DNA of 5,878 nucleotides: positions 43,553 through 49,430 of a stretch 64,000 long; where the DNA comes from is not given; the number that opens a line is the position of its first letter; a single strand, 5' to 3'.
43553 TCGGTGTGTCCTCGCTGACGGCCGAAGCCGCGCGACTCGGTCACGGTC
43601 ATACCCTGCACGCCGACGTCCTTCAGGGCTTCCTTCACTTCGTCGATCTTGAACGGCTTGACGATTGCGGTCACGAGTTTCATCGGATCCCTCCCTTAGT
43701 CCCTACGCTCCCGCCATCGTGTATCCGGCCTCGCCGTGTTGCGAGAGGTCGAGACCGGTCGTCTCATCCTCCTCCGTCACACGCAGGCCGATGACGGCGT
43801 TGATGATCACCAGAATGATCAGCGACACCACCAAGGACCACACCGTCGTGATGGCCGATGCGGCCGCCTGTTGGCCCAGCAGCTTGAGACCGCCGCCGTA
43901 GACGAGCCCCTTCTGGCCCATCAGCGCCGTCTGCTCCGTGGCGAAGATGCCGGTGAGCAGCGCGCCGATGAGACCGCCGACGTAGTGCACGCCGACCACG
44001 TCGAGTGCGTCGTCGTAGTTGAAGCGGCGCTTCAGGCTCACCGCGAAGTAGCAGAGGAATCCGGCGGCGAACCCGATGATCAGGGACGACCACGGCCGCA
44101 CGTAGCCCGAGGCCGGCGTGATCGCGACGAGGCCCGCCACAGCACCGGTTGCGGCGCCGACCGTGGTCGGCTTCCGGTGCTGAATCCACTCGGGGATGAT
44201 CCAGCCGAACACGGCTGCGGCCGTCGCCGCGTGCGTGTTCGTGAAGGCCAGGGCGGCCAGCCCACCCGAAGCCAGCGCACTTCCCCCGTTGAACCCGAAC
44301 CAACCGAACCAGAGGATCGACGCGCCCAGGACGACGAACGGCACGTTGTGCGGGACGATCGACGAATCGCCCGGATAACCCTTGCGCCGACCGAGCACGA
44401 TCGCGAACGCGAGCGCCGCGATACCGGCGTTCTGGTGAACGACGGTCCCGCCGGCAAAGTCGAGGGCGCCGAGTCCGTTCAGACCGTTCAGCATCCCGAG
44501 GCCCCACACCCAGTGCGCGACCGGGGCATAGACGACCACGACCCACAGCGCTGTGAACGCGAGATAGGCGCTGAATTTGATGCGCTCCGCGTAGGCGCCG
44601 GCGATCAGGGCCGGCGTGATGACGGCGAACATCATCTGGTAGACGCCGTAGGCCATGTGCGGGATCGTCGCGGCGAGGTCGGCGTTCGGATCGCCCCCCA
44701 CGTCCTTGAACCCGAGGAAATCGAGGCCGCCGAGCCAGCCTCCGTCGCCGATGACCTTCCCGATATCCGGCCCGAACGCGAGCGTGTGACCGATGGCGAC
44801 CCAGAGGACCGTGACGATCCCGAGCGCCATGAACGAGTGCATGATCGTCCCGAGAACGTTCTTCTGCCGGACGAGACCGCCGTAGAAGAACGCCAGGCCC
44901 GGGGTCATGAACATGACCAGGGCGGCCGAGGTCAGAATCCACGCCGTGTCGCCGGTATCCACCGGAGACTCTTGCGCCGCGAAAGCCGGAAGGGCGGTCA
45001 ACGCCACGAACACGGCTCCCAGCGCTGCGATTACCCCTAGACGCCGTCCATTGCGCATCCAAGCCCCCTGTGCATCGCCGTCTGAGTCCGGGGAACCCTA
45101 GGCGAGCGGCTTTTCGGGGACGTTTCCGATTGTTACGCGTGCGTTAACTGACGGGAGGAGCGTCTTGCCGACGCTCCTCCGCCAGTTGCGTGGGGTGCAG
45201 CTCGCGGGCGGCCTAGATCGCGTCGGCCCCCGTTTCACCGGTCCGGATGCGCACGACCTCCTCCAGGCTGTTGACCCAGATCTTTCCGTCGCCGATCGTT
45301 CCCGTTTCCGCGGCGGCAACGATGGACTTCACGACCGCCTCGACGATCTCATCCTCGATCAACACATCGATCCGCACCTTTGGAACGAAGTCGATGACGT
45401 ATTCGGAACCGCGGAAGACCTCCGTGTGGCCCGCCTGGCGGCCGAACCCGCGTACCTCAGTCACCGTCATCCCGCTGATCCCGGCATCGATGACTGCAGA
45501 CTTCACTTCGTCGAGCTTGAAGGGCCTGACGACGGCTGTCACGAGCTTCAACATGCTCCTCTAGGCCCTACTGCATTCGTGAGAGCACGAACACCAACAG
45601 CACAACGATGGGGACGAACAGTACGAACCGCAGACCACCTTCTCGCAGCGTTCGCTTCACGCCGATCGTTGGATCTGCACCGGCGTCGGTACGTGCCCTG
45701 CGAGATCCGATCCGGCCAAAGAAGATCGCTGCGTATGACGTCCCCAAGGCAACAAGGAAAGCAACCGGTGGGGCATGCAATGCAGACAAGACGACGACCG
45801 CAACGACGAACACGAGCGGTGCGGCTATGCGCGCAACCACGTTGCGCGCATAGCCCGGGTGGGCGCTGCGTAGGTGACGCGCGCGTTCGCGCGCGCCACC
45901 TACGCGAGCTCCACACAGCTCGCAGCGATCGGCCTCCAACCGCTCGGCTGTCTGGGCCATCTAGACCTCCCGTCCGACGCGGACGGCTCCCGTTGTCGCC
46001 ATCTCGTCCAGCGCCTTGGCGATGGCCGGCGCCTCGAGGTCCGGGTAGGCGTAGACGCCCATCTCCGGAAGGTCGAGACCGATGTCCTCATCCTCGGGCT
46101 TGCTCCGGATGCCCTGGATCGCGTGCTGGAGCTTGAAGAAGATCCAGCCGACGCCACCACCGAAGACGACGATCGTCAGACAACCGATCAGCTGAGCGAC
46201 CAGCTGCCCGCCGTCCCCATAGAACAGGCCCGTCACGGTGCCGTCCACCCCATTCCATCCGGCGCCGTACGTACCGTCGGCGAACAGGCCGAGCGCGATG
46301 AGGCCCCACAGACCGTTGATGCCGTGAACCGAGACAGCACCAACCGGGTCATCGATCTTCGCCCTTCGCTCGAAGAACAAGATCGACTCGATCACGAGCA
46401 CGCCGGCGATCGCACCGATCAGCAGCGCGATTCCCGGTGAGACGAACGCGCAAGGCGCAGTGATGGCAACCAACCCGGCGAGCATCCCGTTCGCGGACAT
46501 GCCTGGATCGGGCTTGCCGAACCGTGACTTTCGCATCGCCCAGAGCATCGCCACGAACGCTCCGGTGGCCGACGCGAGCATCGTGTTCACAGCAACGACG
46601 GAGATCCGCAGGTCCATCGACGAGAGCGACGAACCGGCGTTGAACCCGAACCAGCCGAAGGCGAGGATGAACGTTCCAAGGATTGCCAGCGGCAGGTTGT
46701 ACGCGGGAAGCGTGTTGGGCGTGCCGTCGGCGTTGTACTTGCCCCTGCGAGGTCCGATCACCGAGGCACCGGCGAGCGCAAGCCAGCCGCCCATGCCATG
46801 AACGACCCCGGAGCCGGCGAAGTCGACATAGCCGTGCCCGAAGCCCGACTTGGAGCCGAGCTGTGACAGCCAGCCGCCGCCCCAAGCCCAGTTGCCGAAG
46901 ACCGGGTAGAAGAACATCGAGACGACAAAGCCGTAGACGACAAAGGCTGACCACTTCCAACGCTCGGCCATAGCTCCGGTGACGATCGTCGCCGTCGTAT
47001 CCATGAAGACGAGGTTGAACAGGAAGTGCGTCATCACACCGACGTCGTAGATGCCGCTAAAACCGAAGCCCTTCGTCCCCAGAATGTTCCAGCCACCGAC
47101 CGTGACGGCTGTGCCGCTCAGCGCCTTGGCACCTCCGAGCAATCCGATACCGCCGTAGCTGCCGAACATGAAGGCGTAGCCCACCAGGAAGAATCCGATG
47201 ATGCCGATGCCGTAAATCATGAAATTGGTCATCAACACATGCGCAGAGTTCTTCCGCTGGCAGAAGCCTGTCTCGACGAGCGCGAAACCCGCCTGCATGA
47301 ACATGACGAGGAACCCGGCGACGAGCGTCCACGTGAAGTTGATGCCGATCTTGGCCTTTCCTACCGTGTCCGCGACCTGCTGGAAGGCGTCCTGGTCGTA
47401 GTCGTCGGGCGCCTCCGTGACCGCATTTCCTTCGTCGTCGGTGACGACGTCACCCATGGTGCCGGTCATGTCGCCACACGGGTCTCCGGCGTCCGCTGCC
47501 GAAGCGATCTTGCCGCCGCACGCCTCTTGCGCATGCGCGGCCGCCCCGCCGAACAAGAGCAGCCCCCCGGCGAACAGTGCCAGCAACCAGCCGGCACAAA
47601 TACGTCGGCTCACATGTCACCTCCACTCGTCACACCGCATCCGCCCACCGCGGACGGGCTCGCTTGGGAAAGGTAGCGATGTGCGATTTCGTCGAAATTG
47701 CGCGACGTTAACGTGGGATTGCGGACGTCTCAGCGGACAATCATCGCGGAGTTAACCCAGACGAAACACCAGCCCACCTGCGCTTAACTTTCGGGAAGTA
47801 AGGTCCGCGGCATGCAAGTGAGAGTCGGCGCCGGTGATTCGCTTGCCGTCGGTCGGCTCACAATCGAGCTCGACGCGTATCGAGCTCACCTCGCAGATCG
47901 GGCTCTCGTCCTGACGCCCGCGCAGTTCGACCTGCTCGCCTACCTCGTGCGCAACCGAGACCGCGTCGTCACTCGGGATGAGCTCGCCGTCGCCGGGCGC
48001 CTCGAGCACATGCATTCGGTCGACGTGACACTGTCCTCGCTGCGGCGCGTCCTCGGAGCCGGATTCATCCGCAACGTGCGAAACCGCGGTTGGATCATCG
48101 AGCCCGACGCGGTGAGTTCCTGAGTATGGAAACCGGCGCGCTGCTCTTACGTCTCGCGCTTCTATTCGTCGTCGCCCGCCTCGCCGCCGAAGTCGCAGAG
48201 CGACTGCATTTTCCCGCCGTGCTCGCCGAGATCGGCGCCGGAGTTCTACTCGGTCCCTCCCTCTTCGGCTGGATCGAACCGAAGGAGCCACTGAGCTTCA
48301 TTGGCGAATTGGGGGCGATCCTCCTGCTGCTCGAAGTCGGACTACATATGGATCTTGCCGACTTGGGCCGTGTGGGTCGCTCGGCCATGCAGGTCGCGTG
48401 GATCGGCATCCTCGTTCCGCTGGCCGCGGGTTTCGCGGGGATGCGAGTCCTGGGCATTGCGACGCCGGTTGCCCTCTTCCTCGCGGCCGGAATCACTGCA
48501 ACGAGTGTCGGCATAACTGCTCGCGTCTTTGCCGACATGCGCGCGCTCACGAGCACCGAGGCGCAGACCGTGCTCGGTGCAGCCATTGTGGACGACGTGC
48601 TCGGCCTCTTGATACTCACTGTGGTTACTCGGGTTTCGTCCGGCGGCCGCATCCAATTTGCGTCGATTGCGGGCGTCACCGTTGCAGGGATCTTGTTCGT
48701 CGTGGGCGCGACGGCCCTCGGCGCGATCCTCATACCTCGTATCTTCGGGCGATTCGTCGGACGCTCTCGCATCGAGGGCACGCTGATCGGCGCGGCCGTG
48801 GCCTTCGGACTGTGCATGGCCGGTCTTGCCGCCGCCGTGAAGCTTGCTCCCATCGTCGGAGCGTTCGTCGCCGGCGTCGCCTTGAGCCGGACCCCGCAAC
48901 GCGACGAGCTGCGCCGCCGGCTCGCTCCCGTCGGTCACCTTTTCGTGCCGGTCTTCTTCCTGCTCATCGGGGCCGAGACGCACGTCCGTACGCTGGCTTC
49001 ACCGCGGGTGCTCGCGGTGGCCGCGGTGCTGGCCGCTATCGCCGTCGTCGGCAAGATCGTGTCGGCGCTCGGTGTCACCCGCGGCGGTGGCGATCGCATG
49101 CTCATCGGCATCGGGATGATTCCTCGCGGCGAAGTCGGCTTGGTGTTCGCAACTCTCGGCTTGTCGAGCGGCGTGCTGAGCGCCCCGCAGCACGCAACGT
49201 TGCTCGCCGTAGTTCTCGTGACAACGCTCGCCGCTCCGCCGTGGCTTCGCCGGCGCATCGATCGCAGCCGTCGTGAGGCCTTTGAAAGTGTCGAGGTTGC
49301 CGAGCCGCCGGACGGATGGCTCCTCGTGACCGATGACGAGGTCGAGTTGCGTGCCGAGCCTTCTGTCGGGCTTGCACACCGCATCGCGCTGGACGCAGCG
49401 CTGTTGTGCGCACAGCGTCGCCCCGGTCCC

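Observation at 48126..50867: Cation/H+ antiporter fused to a catalytically dead GlnD-like glutamine-sensor module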

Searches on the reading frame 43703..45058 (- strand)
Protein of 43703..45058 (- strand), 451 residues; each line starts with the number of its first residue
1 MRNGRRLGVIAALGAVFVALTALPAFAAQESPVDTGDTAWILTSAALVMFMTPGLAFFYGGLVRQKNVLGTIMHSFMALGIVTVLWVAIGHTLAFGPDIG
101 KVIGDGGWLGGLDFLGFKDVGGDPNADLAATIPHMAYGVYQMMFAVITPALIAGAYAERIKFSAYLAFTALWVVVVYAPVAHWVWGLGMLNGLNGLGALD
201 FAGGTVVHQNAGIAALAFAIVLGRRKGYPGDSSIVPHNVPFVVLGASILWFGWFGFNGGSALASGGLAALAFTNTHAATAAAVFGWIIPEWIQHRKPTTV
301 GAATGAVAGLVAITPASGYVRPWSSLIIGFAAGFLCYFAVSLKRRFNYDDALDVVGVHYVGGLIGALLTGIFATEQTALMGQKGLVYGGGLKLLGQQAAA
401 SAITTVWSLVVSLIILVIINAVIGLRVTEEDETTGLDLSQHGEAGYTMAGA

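Call 33: search_protein_families(library=pfam, proteins=[window:43703-45058:-], max_evalue=0.01)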
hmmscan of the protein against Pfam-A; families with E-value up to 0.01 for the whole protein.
window:43703-45058:- (451 aa): 1 family
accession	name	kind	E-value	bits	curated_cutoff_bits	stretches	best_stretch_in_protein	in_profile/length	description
PF00909.26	Ammonium_transp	-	2.3e-125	418.9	23.2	1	39-446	1-399/399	Ammonium Transporter Family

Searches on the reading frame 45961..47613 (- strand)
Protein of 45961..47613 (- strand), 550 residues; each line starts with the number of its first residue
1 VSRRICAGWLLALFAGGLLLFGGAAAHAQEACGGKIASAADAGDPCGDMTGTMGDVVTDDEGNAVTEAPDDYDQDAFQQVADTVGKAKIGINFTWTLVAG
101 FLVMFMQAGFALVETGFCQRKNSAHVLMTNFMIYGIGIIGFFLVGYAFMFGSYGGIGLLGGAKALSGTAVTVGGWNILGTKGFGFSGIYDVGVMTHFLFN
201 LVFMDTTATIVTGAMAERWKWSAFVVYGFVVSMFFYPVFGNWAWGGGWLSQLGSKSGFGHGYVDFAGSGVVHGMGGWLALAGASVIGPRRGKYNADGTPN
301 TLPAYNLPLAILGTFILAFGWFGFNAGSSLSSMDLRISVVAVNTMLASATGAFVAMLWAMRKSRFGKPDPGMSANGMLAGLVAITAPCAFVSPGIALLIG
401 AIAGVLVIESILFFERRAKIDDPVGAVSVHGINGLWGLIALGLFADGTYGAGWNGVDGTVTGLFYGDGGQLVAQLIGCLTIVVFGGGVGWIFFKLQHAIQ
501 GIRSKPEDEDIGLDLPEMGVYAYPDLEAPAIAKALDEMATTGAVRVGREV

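Call 33: search_protein_families(library=pfam, proteins=[window:45961-47613:-], max_evalue=0.01)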
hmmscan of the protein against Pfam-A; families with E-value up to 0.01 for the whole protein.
window:45961-47613:- (550 aa): 1 family
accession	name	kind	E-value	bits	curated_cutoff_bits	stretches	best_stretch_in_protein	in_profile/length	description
PF00909.26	Ammonium_transp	-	1.1e-105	354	23.2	1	95-523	2-399/399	Ammonium Transporter Family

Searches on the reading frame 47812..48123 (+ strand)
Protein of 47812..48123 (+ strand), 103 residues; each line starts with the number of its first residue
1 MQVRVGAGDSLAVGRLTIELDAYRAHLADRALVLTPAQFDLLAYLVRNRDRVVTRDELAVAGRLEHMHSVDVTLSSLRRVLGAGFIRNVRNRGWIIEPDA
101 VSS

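Call 33: search_protein_families(library=pfam, proteins=[window:47812-48123:+], max_evalue=0.01)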
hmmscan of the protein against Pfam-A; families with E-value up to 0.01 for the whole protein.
window:47812-48123:+ (103 aa): 1 family
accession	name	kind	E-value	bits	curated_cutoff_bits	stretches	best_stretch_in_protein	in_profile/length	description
PF00486.34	Trans_reg_C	-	5.3e-11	42.9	26.2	1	31-94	3-75/77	Transcriptional regulatory protein, C terminal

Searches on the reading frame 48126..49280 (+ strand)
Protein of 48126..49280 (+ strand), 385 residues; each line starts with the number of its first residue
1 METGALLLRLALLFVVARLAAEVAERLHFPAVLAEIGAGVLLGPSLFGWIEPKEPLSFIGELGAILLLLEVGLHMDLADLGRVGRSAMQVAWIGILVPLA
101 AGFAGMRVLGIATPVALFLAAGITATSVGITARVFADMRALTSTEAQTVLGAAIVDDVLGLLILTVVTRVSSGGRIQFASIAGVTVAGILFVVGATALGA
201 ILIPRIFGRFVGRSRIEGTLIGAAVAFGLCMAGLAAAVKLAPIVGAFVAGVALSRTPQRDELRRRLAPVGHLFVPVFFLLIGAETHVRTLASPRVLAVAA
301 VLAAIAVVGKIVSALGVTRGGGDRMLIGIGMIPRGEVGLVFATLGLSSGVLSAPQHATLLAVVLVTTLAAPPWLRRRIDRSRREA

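Call 32: search_solved_structures(query=window:48126-49280:+, max_evalue=0.001, show_alignments=2)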
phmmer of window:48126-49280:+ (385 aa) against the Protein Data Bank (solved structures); distinct sequences matched with E-value up to 0.001: 5.
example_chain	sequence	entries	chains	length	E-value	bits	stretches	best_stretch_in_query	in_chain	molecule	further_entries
5bz2_A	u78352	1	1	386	7.7e-64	219.6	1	7-383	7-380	Na(+)/H(+) antiporter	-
4bwz_A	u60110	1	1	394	1.4e-63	218.8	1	7-383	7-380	NA(+)/H(+) ANTIPORTER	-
5bz3_A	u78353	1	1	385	2e-63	218.3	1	7-383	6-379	Na(+)/H(+) antiporter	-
8bxg_A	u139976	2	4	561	2e-07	34.1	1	11-377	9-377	Glutathione-regulated potassium-efflux system protein KefC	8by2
9emb_A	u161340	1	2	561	8.7e-07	32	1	11-377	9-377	Glutathione-regulated potassium-efflux system protein KefC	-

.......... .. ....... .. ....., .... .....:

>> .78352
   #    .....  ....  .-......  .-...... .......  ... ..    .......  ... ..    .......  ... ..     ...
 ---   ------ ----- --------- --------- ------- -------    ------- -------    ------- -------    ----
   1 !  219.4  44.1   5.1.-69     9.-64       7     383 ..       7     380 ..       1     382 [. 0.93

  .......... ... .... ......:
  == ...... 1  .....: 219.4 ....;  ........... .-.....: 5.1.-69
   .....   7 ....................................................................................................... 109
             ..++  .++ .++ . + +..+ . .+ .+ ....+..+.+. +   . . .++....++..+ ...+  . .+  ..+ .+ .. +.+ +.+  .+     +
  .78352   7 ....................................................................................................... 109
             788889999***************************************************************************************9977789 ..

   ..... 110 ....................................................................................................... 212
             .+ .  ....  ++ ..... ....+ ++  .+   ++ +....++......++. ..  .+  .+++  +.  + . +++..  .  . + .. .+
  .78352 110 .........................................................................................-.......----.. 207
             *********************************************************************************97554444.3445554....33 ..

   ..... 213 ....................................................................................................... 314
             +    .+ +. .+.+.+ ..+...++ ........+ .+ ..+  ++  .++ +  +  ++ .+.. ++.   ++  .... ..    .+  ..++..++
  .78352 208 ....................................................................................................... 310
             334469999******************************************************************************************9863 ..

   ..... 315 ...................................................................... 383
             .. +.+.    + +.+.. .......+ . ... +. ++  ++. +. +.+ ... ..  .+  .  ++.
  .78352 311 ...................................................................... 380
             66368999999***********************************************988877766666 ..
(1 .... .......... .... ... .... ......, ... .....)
